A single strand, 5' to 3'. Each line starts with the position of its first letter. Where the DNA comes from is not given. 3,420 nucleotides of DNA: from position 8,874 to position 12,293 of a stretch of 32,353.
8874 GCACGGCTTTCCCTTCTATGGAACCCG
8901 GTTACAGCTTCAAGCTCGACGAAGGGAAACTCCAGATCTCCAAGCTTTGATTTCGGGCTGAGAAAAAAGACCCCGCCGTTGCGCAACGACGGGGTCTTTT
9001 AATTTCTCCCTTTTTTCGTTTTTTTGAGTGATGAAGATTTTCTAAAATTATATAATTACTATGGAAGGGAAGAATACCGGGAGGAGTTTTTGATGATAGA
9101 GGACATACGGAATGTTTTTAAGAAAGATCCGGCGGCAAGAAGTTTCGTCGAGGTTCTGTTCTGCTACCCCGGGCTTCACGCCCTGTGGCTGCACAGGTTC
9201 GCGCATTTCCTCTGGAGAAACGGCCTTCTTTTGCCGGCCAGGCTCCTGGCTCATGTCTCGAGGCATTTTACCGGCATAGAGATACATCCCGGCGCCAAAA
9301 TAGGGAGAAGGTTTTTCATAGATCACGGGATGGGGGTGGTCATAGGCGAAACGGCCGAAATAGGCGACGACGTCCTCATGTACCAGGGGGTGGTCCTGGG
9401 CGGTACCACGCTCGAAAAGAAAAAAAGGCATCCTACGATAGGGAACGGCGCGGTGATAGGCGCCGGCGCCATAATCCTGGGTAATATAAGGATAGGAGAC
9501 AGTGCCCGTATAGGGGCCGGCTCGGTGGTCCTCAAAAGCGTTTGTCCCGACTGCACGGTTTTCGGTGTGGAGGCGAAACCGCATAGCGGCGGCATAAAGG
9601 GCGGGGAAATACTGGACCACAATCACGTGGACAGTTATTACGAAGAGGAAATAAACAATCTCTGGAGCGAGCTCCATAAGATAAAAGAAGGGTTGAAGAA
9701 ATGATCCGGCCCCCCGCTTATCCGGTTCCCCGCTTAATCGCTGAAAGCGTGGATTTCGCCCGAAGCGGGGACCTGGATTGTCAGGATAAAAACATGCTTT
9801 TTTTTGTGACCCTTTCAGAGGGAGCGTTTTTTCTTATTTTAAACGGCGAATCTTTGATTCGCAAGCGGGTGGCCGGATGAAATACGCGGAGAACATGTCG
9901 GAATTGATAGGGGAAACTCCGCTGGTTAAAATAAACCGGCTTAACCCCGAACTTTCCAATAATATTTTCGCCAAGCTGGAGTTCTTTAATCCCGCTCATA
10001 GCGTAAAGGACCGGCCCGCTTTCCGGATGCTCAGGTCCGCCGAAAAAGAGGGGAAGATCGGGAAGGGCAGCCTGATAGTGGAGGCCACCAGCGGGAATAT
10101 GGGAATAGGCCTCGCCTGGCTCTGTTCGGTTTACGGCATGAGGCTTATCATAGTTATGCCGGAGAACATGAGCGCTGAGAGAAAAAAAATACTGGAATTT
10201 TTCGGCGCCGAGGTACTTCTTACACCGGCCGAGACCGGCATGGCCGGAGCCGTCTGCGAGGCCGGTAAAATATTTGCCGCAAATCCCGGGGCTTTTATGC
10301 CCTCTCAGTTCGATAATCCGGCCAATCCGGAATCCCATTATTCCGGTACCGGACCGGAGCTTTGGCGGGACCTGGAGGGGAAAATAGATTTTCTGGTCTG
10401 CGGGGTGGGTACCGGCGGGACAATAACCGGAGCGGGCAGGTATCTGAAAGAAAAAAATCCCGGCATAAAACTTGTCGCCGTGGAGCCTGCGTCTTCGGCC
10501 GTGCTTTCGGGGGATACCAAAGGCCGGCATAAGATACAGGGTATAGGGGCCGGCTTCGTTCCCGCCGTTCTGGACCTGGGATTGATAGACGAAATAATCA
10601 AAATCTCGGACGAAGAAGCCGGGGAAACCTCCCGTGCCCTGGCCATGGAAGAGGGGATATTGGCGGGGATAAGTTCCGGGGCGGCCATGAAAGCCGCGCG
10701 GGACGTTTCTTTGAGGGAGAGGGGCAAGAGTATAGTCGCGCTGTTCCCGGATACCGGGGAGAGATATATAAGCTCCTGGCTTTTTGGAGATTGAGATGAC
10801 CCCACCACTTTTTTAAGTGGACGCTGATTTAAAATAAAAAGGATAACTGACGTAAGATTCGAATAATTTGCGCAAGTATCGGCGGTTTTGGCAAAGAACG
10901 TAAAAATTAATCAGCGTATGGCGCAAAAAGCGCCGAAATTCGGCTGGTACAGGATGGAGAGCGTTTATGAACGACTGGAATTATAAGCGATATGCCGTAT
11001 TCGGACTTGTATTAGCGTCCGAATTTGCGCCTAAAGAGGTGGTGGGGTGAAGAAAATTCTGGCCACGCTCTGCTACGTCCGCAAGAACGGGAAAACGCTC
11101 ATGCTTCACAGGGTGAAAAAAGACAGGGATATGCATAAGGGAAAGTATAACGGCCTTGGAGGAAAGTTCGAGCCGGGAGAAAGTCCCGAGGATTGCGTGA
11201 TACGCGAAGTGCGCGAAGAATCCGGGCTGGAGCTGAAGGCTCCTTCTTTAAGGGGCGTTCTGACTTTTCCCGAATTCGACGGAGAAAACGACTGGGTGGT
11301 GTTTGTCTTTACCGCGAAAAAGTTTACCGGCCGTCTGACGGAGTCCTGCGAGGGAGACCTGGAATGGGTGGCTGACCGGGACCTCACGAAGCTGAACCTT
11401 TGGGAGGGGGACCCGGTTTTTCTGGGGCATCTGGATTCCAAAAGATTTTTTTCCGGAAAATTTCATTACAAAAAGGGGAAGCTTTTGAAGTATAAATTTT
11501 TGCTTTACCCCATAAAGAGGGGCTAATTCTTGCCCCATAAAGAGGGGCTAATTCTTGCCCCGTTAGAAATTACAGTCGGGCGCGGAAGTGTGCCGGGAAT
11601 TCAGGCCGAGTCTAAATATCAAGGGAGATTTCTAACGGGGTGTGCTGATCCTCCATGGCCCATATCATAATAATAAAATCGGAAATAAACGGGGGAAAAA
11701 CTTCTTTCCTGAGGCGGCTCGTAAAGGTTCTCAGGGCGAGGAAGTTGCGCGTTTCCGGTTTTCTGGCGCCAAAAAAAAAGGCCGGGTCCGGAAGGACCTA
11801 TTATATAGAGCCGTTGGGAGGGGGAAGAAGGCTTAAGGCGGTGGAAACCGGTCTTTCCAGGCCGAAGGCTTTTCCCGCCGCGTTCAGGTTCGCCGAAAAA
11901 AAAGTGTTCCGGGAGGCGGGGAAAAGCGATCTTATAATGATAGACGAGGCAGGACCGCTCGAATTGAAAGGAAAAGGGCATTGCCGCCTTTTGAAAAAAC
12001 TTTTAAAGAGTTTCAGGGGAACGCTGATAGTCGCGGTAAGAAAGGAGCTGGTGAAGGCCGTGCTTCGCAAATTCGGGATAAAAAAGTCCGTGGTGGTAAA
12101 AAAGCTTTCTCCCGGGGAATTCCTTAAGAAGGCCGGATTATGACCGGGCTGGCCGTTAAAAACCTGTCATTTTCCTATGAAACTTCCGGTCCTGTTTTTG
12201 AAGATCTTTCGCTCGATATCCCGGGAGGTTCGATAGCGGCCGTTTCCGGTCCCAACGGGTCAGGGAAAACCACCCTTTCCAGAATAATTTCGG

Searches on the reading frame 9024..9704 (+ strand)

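Call 10: search_protein_families(library=pfam, proteins=[window:9024-9704:+])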
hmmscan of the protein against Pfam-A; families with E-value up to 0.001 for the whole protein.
window:9024-9704:+ (226 aa): 1 family
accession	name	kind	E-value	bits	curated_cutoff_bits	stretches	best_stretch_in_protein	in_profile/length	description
PF00132.30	Hexapep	-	2.8e-13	49.4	27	1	136-170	1-35/36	Bacterial transferase hexapeptide (six repeats)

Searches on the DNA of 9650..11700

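Call 78: search_rna_families(source=window, start=9650, end=11700, threshold=evalue, max_evalue=1)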
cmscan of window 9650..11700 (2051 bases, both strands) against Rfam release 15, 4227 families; matches with E-value up to 1: 3.
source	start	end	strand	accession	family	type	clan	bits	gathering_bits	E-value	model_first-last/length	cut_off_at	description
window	11400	11498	+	RF02841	Ref70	Gene; sRNA;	-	26.5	115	0.068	1-122/122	no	Enterococcus sRNA 70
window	10740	10794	+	RF03628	mir-2355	Gene; miRNA;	-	19.8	80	0.75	1-71/71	no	mir-2355 microRNA precursor family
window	9727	9805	+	RF02837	anti-hemB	Gene; sRNA;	-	18.6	49.5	0.28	1-81/81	no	Burkholderia RNA 7 (anti-hemB)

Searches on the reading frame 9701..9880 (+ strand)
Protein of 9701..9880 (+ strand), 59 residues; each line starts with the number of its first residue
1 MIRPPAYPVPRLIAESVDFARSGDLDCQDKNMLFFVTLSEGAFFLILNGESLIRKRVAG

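Call 41: search_protein_families(library=pfam, proteins=[window:9701-9880:+], max_evalue=0.01)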
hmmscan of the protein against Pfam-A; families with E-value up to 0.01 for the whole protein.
window:9701-9880:+ (59 aa): 0 families

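Call 43: find_homologous_proteins(query=window:9701-9880:+, max_evalue=1)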
Query window:9701-9880:+ (59 aa): 1 proteins with E <= 1 among 1 candidates.
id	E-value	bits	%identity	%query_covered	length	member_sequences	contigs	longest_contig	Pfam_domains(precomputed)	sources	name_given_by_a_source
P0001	3.4e-31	122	100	100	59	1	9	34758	-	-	-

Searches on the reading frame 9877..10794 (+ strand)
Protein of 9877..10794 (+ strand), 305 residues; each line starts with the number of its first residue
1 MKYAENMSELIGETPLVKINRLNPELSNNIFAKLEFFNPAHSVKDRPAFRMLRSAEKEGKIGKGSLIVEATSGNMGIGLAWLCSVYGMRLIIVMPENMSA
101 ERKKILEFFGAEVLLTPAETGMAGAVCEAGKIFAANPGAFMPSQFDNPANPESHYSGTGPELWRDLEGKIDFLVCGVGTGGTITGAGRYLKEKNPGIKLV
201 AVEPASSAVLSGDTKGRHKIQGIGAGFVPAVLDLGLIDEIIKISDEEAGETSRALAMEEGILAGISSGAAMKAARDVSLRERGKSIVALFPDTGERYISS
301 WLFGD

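Call 10: search_protein_families(library=pfam, proteins=[window:9877-10794:+])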
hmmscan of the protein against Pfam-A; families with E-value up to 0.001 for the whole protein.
window:9877-10794:+ (305 aa): 1 family
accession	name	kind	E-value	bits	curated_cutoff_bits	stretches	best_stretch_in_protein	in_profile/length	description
PF00291.31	PALP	-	2.1e-78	264.1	35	1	8-292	2-295/295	Pyridoxal-phosphate dependent enzyme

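Call 17: find_encoding_contigs(protein=window:9877-10794:+, flank=10000, max_places=10)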
Protein window:9877-10794:+ (305 aa): 5 contigs read that carry it; 3 places shown.
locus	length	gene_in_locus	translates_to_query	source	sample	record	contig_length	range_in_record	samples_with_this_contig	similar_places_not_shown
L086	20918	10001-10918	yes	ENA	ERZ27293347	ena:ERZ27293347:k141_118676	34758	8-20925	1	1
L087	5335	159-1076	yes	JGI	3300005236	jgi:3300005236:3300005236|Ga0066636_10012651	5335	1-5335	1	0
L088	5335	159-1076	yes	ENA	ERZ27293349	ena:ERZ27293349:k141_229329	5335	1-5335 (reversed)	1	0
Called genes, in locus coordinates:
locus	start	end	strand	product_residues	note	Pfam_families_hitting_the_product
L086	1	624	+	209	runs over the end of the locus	?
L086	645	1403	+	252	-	PF01209:Ubie_methyltran, PF13489:Methyltransf_23, PF02353:CMAS (weak), PF05175:MTS (weak), PF08241:Methyltransf_11, PF08242:Methyltransf_12, PF13649:Methyltransf_25, PF13847:Methyltransf_31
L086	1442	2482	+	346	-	PF12838:Fer4_7 (faint), PF00037:Fer4 (faint), PF13187:Fer4_9 (weak), PF13484:Fer4_16 (faint)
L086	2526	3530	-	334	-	PF04055:Radical_SAM, PF13186:SPASM (weak)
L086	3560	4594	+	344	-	PF20706:GT4-conflict (weak), PF00534:Glycos_transf_1, PF13692:Glyco_trans_1_4, PF13524:Glyco_trans_1_2 (weak)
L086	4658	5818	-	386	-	PF03349:Toluene_X, PF07642:BBP2 (weak), PF13505:OMP_b-brl (weak)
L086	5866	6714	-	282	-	PF23381:Beta-prop_IFT122_1st, PF24807:WD40_CDC20-Fz, PF25172:Beta-prop_WDR3_2nd, PF25173:Beta-prop_WDR3_1st, PF25175:Beta-prop_WDR5, PF25391:WD40_Gbeta, PF24814:WD40_Prp19, PF25174:Beta-prop_THOC3, +24 more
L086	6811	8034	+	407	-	PF07690:MFS_1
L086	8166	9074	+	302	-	-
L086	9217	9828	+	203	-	PF25087:GMPPB_C (weak), PF00132:Hexapep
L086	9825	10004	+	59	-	-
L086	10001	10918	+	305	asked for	PF00291:PALP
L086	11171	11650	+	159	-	PF00293:NUDIX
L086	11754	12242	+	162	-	PF03266:NTPase_1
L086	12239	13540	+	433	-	PF13476:AAA_23 (faint), PF00005:ABC_tran, PF02463:SMC_N (faint), PF13175:AAA_15 (faint), PF13401:AAA_22 (faint), PF13166:AAA_13 (faint), PF00005:ABC_tran, PF13304:AAA_21 (weak)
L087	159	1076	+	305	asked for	PF00291:PALP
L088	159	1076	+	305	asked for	PF00291:PALP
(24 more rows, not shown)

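Call 47: find_homologous_proteins(query=window:9877-10794:+, max_evalue=1e-60)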
Query window:9877-10794:+ (305 aa): 7990 proteins with E <= 1e-60 among 8000 candidates; the best 120 are listed.
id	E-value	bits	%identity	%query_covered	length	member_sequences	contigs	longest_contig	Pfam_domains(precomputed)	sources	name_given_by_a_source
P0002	1.7e-196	669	100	100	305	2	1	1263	PF00291.32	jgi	-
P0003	6.6e-142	490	73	98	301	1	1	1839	PF00291.32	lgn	-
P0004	6.8e-128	444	66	100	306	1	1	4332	PF00291.32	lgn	-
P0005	7.4e-127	441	65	99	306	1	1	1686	PF00291.32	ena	-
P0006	1.6e-122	426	65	99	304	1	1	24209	PF00291.32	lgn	-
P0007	4.2e-120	418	63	99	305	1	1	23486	PF00291.32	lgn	-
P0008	3.4e-117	409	63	99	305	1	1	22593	PF00291.32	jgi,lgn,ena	-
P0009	6.2e-117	408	-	-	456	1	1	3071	PF00291.32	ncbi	-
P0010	1.3e-115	404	62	100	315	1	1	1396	PF00291.32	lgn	-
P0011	2.6e-115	403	62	100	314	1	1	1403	PF00291.32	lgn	-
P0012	2.0e-113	397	59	100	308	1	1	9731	PF00291.32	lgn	-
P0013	4.5e-113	395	61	99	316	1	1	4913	PF00291.32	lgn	-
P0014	4.8e-113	395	61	100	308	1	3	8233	PF00291.32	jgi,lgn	-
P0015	1.0e-112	394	61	100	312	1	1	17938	PF00291.32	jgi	jgi:cysteine synthase A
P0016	1.4e-112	394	60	100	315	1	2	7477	PF00291.32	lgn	-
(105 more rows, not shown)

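Call 49: find_encoding_contigs(protein=P0003, flank=3000, max_places=2)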
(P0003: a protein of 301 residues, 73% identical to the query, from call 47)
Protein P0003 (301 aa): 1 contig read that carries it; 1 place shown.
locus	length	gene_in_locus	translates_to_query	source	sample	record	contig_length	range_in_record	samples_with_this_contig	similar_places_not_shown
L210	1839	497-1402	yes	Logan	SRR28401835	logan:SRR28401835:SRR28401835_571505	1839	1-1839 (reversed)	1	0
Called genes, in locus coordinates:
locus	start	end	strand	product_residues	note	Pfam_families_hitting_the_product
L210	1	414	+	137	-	?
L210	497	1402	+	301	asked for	PF00291:PALP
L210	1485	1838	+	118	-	?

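Call 50: find_encoding_contigs(protein=P0004, flank=3000, max_places=2)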
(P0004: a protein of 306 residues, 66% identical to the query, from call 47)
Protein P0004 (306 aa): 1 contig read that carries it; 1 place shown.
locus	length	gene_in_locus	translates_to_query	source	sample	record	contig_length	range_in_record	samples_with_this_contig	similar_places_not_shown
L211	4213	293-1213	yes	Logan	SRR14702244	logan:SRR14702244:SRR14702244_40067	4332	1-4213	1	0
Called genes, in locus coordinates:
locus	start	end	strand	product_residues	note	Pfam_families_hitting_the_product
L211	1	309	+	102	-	?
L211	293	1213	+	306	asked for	PF00291:PALP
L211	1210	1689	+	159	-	PF00293:NUDIX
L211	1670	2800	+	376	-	PF03702:AnmK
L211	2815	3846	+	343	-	PF00494:SQS_PSY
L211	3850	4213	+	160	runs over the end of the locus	PF05359:DUF748 (faint), PF00691:OmpA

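Call 51: find_encoding_contigs(protein=P0006, flank=3000, max_places=2)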
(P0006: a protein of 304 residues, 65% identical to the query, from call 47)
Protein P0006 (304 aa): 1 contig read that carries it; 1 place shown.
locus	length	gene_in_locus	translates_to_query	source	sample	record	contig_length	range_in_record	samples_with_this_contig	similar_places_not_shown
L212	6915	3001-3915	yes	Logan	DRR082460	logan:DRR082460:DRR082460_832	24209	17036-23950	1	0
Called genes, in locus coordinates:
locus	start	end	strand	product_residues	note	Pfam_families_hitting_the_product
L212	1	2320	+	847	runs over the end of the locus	PF01624:MutS_I, PF05188:MutS_II (weak), PF05192:MutS_III, PF05190:MutS_IV, PF00488:MutS_V, PF27441:MutS_C (faint)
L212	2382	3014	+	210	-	PF25087:GMPPB_C (faint), PF00132:Hexapep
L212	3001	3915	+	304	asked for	PF00291:PALP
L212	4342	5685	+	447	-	PF00308:Bac_DnaA, PF01695:IstB_IS21 (weak), PF00004:AAA (weak), PF08299:Bac_DnaA_C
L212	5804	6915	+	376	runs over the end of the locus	PF00712:DNA_pol3_beta, PF02767:DNA_pol3_beta_2, PF02768:DNA_pol3_beta_3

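Call 52: find_encoding_contigs(protein=P0007, flank=3000, max_places=2)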
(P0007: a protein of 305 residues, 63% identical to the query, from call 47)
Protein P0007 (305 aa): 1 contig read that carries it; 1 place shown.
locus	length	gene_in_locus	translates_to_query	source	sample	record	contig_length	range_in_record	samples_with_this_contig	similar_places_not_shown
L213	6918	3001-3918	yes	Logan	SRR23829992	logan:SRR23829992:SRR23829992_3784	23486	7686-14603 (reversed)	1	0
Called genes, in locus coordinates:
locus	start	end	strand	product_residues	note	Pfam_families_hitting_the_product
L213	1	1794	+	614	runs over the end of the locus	PF01855:POR_N, PF02775:TPP_enzyme_C, PF00037:Fer4 (weak)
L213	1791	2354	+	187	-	PF01558:POR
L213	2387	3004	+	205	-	PF25084:LbH_EIF2B (faint), PF25087:GMPPB_C (weak), PF00132:Hexapep, PF14602:Hexapep_2 (weak)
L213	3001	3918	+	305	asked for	PF00291:PALP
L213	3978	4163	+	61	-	-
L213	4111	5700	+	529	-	PF00496:SBP_bac_5 (weak)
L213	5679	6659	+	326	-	-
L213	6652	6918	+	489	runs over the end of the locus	PF02518:HATPase_c, PF13589:HATPase_c_3 (weak), PF14501:HATPase_c_5 (weak)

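Call 75: find_encoding_contigs(protein=P0005, flank=2000, max_places=2)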
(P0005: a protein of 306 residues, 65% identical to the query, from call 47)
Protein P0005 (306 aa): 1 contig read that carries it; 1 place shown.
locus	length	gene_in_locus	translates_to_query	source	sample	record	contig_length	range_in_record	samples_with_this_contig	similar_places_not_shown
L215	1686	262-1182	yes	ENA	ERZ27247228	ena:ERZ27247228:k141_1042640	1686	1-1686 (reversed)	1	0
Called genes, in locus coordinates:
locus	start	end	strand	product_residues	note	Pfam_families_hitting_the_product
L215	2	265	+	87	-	?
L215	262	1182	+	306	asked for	PF00291:PALP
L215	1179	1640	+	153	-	PF00293:NUDIX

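Call 76: find_encoding_contigs(protein=P0008, flank=2500, max_places=2)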
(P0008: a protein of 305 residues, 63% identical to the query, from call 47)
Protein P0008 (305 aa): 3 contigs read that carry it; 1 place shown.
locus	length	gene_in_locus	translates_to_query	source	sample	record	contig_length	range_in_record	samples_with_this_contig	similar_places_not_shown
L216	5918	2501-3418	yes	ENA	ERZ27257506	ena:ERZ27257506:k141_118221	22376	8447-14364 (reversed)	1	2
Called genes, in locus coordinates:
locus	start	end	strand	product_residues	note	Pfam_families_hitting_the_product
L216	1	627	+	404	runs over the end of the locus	PF13173:AAA_14, PF13401:AAA_22 (faint), PF13635:DUF4143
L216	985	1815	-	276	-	PF24796:WDR55, PF24807:WD40_CDC20-Fz, PF24814:WD40_Prp19, PF25168:Beta-prop_WDR36-Utp21_2nd, PF25173:Beta-prop_WDR3_1st, PF25174:Beta-prop_THOC3, PF23381:Beta-prop_IFT122_1st, PF23393:Beta-prop_WDR90_POC16_2nd, +20 more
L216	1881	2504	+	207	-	PF25087:GMPPB_C (weak), PF00132:Hexapep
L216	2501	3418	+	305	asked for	PF00291:PALP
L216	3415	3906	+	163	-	PF00293:NUDIX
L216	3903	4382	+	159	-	PF03266:NTPase_1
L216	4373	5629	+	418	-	PF02463:SMC_N (faint), PF13191:AAA_16 (faint), PF13476:AAA_23 (faint), PF13555:AAA_29 (faint), PF20720:nSTAND3 (faint), PF00005:ABC_tran, PF01637:ATPase_2 (faint), PF00005:ABC_tran, +5 more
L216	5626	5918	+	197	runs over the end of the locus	-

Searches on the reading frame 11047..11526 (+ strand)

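Call 10: search_protein_families(library=pfam, proteins=[window:11047-11526:+])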
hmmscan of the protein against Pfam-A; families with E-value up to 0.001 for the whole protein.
window:11047-11526:+ (159 aa): 1 family
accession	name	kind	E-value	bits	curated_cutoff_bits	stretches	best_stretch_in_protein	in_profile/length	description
PF00293.34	NUDIX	-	1.4e-16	61.1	21.1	1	6-122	5-127/134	NUDIX domain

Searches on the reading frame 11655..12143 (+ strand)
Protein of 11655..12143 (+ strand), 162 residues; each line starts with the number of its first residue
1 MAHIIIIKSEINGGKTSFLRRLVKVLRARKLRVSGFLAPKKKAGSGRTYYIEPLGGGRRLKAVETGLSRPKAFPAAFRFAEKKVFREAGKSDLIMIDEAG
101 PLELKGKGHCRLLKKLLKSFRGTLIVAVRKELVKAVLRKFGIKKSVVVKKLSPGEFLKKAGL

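Call 10: search_protein_families(library=pfam, proteins=[window:11655-12143:+])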
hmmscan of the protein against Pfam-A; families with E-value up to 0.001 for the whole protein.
window:11655-12143:+ (162 aa): 1 family
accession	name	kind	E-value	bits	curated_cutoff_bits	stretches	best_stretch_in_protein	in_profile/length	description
PF03266.21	NTPase_1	-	8.9e-12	45.6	23.9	1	5-150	2-154/168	NTPase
